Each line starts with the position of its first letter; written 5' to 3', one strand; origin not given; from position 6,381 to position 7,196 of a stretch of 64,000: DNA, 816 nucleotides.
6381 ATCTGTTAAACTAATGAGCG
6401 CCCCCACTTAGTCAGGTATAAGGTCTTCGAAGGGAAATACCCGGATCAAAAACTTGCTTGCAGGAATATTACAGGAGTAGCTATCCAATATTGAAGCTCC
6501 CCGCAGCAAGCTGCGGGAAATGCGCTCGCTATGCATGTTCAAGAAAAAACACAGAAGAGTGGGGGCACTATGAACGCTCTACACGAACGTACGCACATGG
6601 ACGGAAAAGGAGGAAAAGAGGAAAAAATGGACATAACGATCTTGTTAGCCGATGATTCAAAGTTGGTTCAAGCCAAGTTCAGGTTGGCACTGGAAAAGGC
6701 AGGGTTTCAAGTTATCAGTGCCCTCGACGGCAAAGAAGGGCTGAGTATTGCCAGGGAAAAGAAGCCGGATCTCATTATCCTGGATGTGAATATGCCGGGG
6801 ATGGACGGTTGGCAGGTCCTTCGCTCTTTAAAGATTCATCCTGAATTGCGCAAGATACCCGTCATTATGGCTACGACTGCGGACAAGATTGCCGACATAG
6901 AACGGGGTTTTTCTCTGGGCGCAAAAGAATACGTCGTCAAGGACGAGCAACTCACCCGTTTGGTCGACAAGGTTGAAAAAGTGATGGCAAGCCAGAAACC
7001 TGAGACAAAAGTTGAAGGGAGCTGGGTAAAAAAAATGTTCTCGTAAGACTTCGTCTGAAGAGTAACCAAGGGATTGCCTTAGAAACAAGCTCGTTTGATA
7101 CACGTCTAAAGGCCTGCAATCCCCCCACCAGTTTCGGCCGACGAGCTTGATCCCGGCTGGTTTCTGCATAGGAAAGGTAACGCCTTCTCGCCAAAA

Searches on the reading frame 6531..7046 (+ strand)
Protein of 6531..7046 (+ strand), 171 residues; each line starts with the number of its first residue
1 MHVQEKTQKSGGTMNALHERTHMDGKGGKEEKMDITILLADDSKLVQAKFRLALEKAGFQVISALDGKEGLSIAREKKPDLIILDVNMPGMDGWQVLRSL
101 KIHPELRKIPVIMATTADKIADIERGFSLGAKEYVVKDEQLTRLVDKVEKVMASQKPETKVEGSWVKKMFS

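Call 22: search_protein_families(library=pfam, proteins=[window:6531-7046:+], max_evalue=0.001)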
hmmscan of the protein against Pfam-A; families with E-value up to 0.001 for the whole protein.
window:6531-7046:+ (171 aa): 1 family
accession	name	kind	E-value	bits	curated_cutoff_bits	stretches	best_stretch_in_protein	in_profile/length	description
PF00072.30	Response_reg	-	5.2e-27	94.7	30.2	1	37-148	1-110/111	Response regulator receiver domain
